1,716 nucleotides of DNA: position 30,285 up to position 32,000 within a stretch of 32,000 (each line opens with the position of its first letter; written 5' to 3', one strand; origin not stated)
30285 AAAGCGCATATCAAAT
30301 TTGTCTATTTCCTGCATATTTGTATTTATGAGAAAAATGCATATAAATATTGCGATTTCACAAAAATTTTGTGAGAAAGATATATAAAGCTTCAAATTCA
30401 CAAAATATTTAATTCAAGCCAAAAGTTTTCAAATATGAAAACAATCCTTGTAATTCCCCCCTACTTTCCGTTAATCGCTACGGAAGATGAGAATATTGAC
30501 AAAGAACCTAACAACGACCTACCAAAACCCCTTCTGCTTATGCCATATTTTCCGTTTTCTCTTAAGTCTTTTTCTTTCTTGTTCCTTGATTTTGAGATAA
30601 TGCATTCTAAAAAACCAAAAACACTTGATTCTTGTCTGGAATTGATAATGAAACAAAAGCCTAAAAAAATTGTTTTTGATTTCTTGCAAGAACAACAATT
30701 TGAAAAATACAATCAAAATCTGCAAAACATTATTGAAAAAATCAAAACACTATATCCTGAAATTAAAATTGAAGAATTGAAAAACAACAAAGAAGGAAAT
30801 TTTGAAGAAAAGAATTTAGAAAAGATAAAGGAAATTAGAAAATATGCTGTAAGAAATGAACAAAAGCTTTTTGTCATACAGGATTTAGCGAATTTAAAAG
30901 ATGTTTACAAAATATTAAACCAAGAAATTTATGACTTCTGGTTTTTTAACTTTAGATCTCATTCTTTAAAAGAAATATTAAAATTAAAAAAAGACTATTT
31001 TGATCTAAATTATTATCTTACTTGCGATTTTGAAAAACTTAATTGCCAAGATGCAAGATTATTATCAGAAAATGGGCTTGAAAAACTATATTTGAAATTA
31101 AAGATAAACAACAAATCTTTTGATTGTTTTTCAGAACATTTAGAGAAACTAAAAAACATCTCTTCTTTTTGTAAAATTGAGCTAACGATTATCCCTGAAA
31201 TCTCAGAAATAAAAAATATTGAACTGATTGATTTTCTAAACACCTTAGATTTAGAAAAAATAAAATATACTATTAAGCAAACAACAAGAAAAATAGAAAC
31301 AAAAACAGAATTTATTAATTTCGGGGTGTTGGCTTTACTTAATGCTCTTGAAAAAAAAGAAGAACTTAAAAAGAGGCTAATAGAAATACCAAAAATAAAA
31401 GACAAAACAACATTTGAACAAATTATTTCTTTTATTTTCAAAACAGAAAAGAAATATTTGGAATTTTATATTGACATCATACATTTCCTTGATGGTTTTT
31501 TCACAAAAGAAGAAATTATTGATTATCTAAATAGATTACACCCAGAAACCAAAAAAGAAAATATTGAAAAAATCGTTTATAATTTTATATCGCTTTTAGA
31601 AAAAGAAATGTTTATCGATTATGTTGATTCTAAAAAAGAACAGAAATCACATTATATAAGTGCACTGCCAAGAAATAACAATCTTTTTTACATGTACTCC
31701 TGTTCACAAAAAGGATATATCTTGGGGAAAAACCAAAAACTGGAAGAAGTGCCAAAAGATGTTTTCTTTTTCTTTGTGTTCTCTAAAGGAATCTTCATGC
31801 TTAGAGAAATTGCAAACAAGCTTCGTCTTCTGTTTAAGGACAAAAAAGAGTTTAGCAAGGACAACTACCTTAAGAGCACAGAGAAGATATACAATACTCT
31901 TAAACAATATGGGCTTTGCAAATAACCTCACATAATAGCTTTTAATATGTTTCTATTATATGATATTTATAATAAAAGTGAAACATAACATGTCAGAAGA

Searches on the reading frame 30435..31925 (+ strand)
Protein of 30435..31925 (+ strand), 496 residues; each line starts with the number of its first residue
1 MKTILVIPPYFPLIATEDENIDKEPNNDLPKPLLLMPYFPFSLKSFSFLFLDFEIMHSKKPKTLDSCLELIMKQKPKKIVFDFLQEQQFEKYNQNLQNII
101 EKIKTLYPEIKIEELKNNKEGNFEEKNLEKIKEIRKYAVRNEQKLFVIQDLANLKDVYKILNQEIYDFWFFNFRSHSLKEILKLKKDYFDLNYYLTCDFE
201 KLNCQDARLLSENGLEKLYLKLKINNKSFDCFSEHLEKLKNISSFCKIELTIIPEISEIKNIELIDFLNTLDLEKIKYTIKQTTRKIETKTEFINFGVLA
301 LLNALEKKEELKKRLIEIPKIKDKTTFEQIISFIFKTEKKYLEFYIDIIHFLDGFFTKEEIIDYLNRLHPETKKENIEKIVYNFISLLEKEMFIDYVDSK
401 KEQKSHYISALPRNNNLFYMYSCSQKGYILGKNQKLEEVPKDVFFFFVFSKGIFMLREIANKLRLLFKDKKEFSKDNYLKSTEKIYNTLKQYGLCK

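Call 8: search_protein_families(library=pfam, proteins=[window:30435-31925:+], max_evalue=0.01)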
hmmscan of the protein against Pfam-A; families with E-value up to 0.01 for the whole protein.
window:30435-31925:+ (496 aa): 1 family
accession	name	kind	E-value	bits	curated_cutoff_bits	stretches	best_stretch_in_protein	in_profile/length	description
PF19977.5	xRRM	-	0.0037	17.9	23.7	0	360-408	5-58/120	xRRM domain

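Call 91: find_encoding_contigs(protein=window:30435-31922:+, flank=10000, max_places=1)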
Protein window:30435-31922:+ (496 aa): 22 contigs read that carry it; 1 place shown.
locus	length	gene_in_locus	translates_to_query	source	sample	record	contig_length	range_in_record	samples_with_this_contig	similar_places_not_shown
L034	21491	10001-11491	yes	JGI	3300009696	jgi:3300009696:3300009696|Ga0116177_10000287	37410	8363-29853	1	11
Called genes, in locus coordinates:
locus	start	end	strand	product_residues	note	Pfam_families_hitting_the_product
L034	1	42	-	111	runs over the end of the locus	-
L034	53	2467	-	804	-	PF01326:PPDK_N, PF00391:PEP-utilizers, PF02896:PEP-utilizers_C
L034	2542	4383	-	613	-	PF09972:DUF2207, PF20990:DUF2207_C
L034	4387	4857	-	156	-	PF00156:Pribosyltran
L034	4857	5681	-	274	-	PF12641:Flavodoxin_3 (weak), PF12724:Flavodoxin_5 (weak), PF00037:Fer4 (weak), PF12837:Fer4_6 (faint), PF12838:Fer4_7 (weak), PF13187:Fer4_9, PF13237:Fer4_10 (faint), PF14697:Fer4_21 (weak), +2 more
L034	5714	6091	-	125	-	PF24963:DUF7768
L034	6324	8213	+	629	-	PF00270:DEAD (weak), PF04851:ResIII (weak), PF06733:DEAD_2, PF13307:Helicase_C_2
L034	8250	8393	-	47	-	-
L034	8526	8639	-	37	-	-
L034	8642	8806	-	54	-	-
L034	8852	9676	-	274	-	PF13404:HTH_AsnC-type, PF13412:HTH_24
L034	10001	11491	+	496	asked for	-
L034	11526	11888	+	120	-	-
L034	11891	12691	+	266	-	PF00579:tRNA-synt_1b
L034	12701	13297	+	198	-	-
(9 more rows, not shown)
